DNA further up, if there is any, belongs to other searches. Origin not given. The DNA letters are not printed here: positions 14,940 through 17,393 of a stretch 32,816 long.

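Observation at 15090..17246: GRE with a GCNWL Cys loop (no catalytic Glu) and a shortened body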

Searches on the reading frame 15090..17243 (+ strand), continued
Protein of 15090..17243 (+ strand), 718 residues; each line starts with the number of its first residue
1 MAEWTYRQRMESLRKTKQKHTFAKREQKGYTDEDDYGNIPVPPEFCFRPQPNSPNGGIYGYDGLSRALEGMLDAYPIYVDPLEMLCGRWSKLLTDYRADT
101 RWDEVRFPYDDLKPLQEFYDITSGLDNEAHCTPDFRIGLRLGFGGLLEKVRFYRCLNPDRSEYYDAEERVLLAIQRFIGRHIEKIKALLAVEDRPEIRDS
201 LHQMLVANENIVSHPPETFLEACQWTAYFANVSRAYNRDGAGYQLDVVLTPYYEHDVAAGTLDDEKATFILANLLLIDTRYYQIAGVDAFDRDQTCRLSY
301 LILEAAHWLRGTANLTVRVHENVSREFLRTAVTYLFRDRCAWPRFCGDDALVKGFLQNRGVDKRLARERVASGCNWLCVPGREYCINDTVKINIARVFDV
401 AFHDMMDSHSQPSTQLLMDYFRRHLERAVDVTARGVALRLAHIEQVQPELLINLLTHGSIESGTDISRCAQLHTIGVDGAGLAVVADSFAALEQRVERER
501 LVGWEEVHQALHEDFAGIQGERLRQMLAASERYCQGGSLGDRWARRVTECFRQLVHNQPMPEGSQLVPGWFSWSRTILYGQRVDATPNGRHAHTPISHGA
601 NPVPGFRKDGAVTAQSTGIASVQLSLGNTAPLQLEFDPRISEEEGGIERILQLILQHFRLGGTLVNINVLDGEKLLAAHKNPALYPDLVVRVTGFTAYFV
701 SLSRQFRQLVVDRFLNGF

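Call 20: find_encoding_contigs(protein=P0070, flank=10000, max_places=2)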
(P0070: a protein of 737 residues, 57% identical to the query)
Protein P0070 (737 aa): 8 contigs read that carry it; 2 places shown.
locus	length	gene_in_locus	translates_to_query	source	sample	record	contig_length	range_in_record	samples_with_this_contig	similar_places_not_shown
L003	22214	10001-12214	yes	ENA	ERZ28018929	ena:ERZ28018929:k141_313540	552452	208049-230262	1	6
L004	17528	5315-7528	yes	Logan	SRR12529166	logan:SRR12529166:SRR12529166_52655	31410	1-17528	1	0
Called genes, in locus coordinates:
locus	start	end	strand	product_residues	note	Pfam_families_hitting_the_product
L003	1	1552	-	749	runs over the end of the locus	PF08531:Bac_rhamnosid_N, PF05592:Bac_rhamnosid, PF17389:Bac_rhamnosid6H, PF17390:Bac_rhamnosid_C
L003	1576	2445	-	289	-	PF00753:Lactamase_B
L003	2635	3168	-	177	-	PF00719:Pyrophosphatase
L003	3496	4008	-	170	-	-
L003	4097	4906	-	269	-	PF00165:HTH_AraC (faint), PF12833:HTH_18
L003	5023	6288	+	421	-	PF01408:GFO_IDH_MocA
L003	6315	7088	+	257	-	PF01261:AP_endonuc_2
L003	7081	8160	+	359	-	PF01408:GFO_IDH_MocA, PF02894:GFO_IDH_MocA_C, PF22725:GFO_IDH_MocA_C3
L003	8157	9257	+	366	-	PF01408:GFO_IDH_MocA, PF22725:GFO_IDH_MocA_C3, PF02894:GFO_IDH_MocA_C (faint)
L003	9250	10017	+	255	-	PF13353:Fer4_12, PF04055:Radical_SAM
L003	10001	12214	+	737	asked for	PF02901:PFL-like, PF01228:Gly_radical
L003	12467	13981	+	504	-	PF14501:HATPase_c_5 (weak), PF02518:HATPase_c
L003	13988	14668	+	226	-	PF00072:Response_reg, PF00196:GerE (weak)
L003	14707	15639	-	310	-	PF07632:Sde182_NH-like (weak), PF01156:IU_nuc_hydro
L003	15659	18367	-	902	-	PF15902:Sortilin-Vps10, PF02012:BNR (faint), PF14870:PSII_BNR (faint), PF15899:BNR_6 (faint), PF25852:DUF6242_C (faint), PF15902:Sortilin-Vps10 (weak)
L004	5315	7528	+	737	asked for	PF02901:PFL-like, PF01228:Gly_radical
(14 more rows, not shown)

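Call 21: find_encoding_contigs(protein=P0024, flank=10000, max_places=2)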
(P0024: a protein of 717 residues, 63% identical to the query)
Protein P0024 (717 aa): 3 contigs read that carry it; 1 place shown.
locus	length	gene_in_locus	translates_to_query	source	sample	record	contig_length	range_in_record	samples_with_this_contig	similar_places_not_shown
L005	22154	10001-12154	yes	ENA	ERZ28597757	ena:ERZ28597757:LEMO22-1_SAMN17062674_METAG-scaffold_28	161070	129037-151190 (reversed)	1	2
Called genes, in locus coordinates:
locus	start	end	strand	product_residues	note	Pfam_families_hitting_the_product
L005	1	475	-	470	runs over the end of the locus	PF14238:DUF4340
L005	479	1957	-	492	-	PF23357:DUF7088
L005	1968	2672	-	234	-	PF01061:ABC2_membrane (weak), PF13346:ABC2_membrane_5, PF12698:ABC2_membrane_3, PF12679:ABC2_membrane_2 (weak)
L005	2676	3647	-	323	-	PF00005:ABC_tran, PF13304:AAA_21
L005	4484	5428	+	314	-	PF01261:AP_endonuc_2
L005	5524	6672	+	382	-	PF13407:Peripla_BP_4, PF13458:Peripla_BP_6 (faint)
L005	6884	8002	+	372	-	PF01408:GFO_IDH_MocA, PF03447:NAD_binding_3 (weak), PF02894:GFO_IDH_MocA_C, PF22725:GFO_IDH_MocA_C3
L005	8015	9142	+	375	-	PF01408:GFO_IDH_MocA, PF22725:GFO_IDH_MocA_C3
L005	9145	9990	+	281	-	PF13353:Fer4_12, PF04055:Radical_SAM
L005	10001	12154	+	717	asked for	PF02901:PFL-like, PF01228:Gly_radical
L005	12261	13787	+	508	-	PF00005:ABC_tran, PF02463:SMC_N (faint), PF13304:AAA_21 (faint), PF00005:ABC_tran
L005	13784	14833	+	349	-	PF02653:BPD_transp_2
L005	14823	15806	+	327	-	PF02653:BPD_transp_2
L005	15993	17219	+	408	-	PF07690:MFS_1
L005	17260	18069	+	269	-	PF02585:PIG-L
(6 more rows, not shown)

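Call 39: predict_structure(alignment_id=A1)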
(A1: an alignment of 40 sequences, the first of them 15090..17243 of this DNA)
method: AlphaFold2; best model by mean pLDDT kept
length: 718 residues; sequences in the alignment: 40
mean_pLDDT: 91.9   pTM: 0.92
mean pLDDT of the five models: 91.9, 89.9, 88.7, 88.2, 87.5
residues with pLDDT >= 90: 542; 70-90: 158; 50-70: 18; < 50: 0
segments of 3 or more residues with pLDDT < 50: none
pLDDT, mean of each block of 10 residues (from residue 1): 89 92 92 84 93 94 97 95 93 90 93 97 83 93 98 98 98 98 98 96 98 98 96 79 90 98 98 88 89 95 93 86 95 90 85 91 92 81 87 97 92 97 98 95 93 95 94 92 96 98 96 96 95 89 96 96 91 80 96 88 74 87 87 88 94 94 89 92 90 77 90 85
secondary structure, 60 per line:
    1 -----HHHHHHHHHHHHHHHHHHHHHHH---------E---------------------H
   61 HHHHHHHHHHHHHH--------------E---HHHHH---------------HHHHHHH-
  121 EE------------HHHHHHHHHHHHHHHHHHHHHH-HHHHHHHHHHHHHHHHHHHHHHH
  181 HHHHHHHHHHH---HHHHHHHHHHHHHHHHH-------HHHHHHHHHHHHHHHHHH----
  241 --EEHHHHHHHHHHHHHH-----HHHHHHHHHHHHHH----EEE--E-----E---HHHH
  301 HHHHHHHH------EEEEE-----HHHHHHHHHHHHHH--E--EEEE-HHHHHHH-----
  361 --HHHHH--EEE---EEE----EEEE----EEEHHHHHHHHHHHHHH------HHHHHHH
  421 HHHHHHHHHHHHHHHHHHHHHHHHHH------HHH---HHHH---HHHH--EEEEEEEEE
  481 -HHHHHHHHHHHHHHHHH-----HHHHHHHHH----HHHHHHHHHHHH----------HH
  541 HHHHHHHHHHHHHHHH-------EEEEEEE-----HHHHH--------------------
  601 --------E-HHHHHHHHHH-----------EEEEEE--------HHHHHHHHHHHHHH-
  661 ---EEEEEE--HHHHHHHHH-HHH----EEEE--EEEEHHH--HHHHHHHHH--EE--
elements in order (helices of 4 or more, strands of 3 or more residues): H6-28 H60-74 H93-97 H113-119 H135-156 H158-191 H195-211 H219-236 H245-258 H264-277 E282-284 H297-308 E315-319 H325-338 E344-347 H349-355 H363-367 E370-372 E376-378 E383-386 E391-393 H394-407 H414-446 H459-462 H466-469 E472-480 H482-498 H504-512 H517-528 H539-556 E564-570 H576-580 H611-620 E632-637 H646-659 E664-669 H672-680 E689-692 E695-698 H704-712

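Call 43: search_protein_representatives(protein=window:15090-17243:+)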
Query: 718 residues. Proteins with E-value up to 0.001 (for the whole library): 3878; up to 1e-10: 2260; up to 1e-30: 392. The best 150 are listed.
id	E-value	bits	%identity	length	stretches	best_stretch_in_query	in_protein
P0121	2.4e-235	799.6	51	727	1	5-717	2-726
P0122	7.3e-201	685.6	45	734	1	3-717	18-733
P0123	2.9e-183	627.4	44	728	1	10-715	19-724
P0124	1.8e-177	608.3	44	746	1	5-715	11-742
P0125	1.2e-176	605.6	43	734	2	5-412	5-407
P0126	2.2e-166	571.6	41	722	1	5-716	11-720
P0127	1.6e-165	568.8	78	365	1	357-718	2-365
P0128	3.1e-165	567.8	43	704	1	17-715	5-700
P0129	1.5e-164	565.5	42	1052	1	3-716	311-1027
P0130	2.0e-155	535.4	51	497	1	224-716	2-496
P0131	3.5e-152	524.7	38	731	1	23-715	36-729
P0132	3.3e-148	511.5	40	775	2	109-713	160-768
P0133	1.1e-139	483.4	37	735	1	26-715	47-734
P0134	3.9e-135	468.3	35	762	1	14-715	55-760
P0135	7.1e-131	454.3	48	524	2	341-714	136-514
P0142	3.6e-92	326.3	34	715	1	64-714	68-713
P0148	1.7e-84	301.0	31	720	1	10-705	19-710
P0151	2.9e-74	267.1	33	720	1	201-713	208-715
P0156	5.9e-71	256.2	30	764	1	55-713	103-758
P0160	2.9e-68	247.3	30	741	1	51-715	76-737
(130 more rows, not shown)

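Call 44: fold_search(model_id=the predicted structure, library=pdb)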
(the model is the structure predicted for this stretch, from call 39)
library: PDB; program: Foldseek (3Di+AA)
matches with E <= 10: 293; with E <= 0.001: 71
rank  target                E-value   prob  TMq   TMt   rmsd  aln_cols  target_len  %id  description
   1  5a0u_B                3.4e-37  1.00  0.83  0.75   5.6       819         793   20  Structure of CutC choline lyase choline bound form from Klebsiella pneumoniae. (released 2015-07-29)
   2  9rco_A                5.1e-37  1.00  0.81  0.73   3.9       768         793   21  1,2-propanediol dehydratase with 0.1 % glycerol additive (released 2025-06-11)
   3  5a0u_A                7.4e-37  1.00  0.81  0.74   6.7       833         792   20  Structure of CutC choline lyase choline bound form from Klebsiella pneumoniae. (released 2015-07-29)
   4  5kdp_A                9.4e-37  1.00  0.80  0.72   5.0       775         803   21  E491A mutant of choline TMA-lyase (released 2016-09-28)
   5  5fau_A                1.0e-36  1.00  0.80  0.73   5.3       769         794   21  wild-type choline TMA lyase in complex with choline (released 2016-09-28)
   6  5i2g_A                1.3e-36  1.00  0.84  0.76   4.7       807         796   20  1,2-propanediol Dehydration in Roseburia inulinivorans; Structural Basis for Substrate and Enantiomer Selectivity (released 2016-06-01)
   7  5fay_A                1.5e-36  1.00  0.80  0.72   5.3       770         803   21  Y208F mutant of choline TMA-lyase (released 2016-09-28)
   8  9rcp_B                1.6e-36  1.00  0.81  0.74   3.5       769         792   21  1,2-propanediol dehydratase with 0.1 % 1,3-propanediol additive (released 2025-06-11)
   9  5kdp_C                2.2e-36  1.00  0.80  0.72   5.0       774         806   21  E491A mutant of choline TMA-lyase (released 2016-09-28)
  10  5fau_B                2.4e-36  1.00  0.80  0.72   5.3       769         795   21  wild-type choline TMA lyase in complex with choline (released 2016-09-28)
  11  9rcp_C                2.5e-36  1.00  0.81  0.73   3.7       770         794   21  1,2-propanediol dehydratase with 0.1 % 1,3-propanediol additive (released 2025-06-11)
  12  5a0u_H                3.3e-36  1.00  0.81  0.74   6.7       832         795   19  Structure of CutC choline lyase choline bound form from Klebsiella pneumoniae. (released 2015-07-29)
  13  5faw_A                3.7e-36  1.00  0.81  0.73   4.9       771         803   21  T502A mutant of choline TMA-lyase (released 2016-09-28)
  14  5i2g_B                4.4e-36  1.00  0.81  0.73   4.8       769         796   20  1,2-propanediol Dehydration in Roseburia inulinivorans; Structural Basis for Substrate and Enantiomer Selectivity (released 2016-06-01)
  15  9r0v_C                4.4e-36  1.00  0.80  0.72   5.0       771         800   21  CutC IN COMPLEX WITH Inhibitor (released 2026-02-11)
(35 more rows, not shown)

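Call 52: find_related_loci(query=A1, collection=genome_contigs, flank=10000)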
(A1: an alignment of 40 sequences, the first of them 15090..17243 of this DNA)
Query A1 (718 aa) in genome_contigs; peptide patterns used: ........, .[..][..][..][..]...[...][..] (x = any residue, [..] = any of these).
598 stretches matched a pattern (row limit reached: there are more); 554 encode a relative of the query (tblastn E <= 1e-3); the best 80 are kept; 80 distinct loci.
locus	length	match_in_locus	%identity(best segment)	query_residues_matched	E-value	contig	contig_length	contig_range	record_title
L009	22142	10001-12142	74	5-718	0e+0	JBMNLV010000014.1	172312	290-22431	MAG: Christensenellales bacterium isolate SBF912LR0HQ0087 contig_60880, whole genome shotgun sequence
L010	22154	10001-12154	77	1-718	0e+0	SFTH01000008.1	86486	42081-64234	MAG: bacterium isolate W1P25.031 Contig45, whole genome shotgun sequence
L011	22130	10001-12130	73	5-718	0e+0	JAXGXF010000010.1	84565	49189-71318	MAG: Candidatus Pullichristensenella sp. isolate AnMBR.bin484 bin484_10, whole genome shotgun sequence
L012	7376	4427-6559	71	5-718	0e+0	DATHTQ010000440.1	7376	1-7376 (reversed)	MAG TPA_asm: Candidatus Limnocylindria bacterium isolate SMAG_U16081 k141_1365958, whole genome shotgun sequence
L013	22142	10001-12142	62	5-718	0e+0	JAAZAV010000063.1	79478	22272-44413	MAG: Clostridiales bacterium isolate AS06rmzACSIP_466 728962_AS06, whole genome shotgun sequence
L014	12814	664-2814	62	1-718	0e+0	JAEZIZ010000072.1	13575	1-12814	MAG: Bacillota bacterium isolate OH_CDB_211 k127_1883323, whole genome shotgun sequence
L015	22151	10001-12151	62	1-718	0e+0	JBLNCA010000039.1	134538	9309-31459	MAG: Burkholderiales bacterium isolate MAG137 PRJNA950955_bin43_renamed_38, whole genome shotgun sequence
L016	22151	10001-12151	61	1-718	0e+0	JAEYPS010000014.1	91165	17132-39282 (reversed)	MAG: Bacillota bacterium isolate OH_CBB_207 k127_1745385, whole genome shotgun sequence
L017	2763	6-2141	62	5-718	0e+0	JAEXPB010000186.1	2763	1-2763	MAG: Bacillota bacterium isolate OH_HBrB_171 k127_825825, whole genome shotgun sequence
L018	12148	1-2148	61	5-718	0e+0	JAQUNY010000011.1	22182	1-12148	MAG: Eubacteriales bacterium isolate STD1_189 NODE_5140_length_22182_cov_4.034550_Sandtown_D1, whole genome shotgun sequ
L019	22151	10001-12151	60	5-718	0e+0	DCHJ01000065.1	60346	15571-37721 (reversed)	MAG TPA_asm: Lachnospiraceae bacterium UBA1755 UBA1755_contig_2821, whole genome shotgun sequence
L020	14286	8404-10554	62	1-718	0e+0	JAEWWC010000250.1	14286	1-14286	MAG: Bacillota bacterium isolate OH_SDB_84 k127_23189, whole genome shotgun sequence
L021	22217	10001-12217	57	5-718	0e+0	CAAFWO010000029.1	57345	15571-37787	MAG TPA_asm: Clostridia bacterium, isolate HGM11501, WGS project CAAFWO010000000 data, contig: SRS475612_69_k119_140011,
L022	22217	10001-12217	56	5-718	0e+0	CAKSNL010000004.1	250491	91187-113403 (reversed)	MAG: uncultured Clostridia bacterium isolate REFINED_METABAT215_TOP10_CONTIGS_1500_ASSEMBLY_K77_MERGED__Hadza_PheChl_Fib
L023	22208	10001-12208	57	5-718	0e+0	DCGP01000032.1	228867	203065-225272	MAG TPA_asm: Clostridiales bacterium UBA1775 UBA1775_contig_751, whole genome shotgun sequence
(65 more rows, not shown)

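Call 66: find_encoding_contigs(protein=P0156, flank=8000, max_places=2)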
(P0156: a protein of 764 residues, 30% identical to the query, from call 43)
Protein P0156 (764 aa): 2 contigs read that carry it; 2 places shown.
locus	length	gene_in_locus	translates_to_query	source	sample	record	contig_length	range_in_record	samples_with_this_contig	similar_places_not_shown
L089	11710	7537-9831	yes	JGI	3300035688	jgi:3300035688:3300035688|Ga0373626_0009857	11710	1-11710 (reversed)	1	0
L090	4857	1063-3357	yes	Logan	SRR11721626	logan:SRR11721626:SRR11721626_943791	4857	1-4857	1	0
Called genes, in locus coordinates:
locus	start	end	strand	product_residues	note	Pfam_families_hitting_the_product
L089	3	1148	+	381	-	?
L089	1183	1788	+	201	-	PF01380:SIS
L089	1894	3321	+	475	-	PF01547:SBP_bac_1, PF13416:SBP_bac_8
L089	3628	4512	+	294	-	PF00528:BPD_transp_1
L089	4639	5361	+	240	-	PF00528:BPD_transp_1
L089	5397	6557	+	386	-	PF01208:URO-D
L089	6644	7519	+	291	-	PF13353:Fer4_12, PF04055:Radical_SAM, PF12797:Fer4_2 (faint), PF12837:Fer4_6 (faint), PF14697:Fer4_21 (weak), PF12838:Fer4_7 (weak), PF13187:Fer4_9 (weak), PF00037:Fer4 (weak), +1 more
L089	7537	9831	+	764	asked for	PF02901:PFL-like, PF01228:Gly_radical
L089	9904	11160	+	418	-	PF01208:URO-D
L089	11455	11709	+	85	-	?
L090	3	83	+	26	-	?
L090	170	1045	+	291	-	PF13353:Fer4_12, PF04055:Radical_SAM, PF12797:Fer4_2 (faint), PF12837:Fer4_6 (faint), PF14697:Fer4_21 (weak), PF12838:Fer4_7 (weak), PF13187:Fer4_9 (weak), PF00037:Fer4 (weak), +1 more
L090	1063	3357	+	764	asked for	PF02901:PFL-like, PF01228:Gly_radical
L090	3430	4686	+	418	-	PF01208:URO-D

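Call 67: find_encoding_contigs(protein=P0131, flank=8000, max_places=2)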
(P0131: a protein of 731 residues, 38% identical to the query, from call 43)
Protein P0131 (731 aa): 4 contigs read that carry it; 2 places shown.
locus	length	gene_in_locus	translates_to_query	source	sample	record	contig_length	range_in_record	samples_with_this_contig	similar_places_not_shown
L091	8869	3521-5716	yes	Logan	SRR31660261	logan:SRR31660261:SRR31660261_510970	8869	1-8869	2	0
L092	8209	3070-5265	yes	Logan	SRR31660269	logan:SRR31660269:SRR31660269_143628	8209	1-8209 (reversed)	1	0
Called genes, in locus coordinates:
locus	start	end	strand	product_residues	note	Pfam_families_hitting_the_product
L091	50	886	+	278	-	PF02311:AraC_binding (weak), PF07883:Cupin_2, PF00165:HTH_AraC (weak), PF12833:HTH_18, PF00165:HTH_AraC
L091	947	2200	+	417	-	PF16491:Peptidase_M48_N, PF01435:Peptidase_M48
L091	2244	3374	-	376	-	PF13377:Peripla_BP_3, PF00165:HTH_AraC (faint), PF12833:HTH_18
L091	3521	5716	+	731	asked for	PF02901:PFL-like, PF01228:Gly_radical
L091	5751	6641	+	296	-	PF04055:Radical_SAM, PF13353:Fer4_12, PF13187:Fer4_9 (faint), PF00037:Fer4 (weak), PF12837:Fer4_6 (faint), PF13237:Fer4_10, PF14697:Fer4_21 (weak), PF12838:Fer4_7 (weak), +1 more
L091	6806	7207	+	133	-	-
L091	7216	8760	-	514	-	PF03460:NIR_SIR_ferr, PF01077:NIR_SIR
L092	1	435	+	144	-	?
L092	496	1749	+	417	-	PF16491:Peptidase_M48_N, PF01435:Peptidase_M48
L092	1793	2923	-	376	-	PF13377:Peripla_BP_3, PF00165:HTH_AraC (faint), PF12833:HTH_18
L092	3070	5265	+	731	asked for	PF02901:PFL-like, PF01228:Gly_radical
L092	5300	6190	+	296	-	PF04055:Radical_SAM, PF13353:Fer4_12, PF13187:Fer4_9 (faint), PF00037:Fer4 (weak), PF12837:Fer4_6 (faint), PF13237:Fer4_10, PF14697:Fer4_21 (weak), PF12838:Fer4_7 (weak), +1 more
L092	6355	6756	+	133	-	-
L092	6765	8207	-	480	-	?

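Call 68: find_encoding_contigs(protein=P0151, flank=8000, max_places=2)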
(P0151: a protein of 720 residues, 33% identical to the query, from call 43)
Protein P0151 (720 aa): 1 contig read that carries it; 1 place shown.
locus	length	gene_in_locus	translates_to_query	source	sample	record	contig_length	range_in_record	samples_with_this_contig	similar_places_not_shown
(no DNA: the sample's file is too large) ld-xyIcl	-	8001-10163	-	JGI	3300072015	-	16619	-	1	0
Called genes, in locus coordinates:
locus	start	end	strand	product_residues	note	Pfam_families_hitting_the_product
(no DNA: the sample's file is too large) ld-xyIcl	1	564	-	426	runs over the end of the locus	PF01547:SBP_bac_1, PF13416:SBP_bac_8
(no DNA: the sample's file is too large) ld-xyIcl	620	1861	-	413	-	PF22168:DIP2311-like_C (weak), PF00480:ROK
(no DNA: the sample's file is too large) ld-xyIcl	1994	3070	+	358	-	PF22244:GCE_fung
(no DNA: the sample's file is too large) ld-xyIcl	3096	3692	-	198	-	PF06161:DUF975, PF06790:UPF0259 (weak), PF06161:DUF975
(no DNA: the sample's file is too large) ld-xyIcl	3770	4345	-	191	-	PF08757:CotH (weak)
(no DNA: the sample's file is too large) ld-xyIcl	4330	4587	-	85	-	-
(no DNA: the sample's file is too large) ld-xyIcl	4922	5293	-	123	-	PF09359:VTC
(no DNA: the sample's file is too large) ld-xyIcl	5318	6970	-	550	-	PF00664:ABC_membrane, PF00005:ABC_tran, PF02463:SMC_N (faint)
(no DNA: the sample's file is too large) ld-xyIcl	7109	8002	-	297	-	-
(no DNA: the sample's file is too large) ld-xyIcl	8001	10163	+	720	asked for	PF02901:PFL-like, PF01228:Gly_radical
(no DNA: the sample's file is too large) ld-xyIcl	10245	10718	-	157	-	PF07308:DUF1456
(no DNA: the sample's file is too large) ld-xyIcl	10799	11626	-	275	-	-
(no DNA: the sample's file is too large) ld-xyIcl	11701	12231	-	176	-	-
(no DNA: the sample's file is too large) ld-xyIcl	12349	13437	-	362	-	PF00180:Iso_dh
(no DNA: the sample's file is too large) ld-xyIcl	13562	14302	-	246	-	PF02353:CMAS (weak), PF13489:Methyltransf_23, PF03848:TehB (weak), PF13847:Methyltransf_31, PF08241:Methyltransf_11, PF08242:Methyltransf_12, PF13649:Methyltransf_25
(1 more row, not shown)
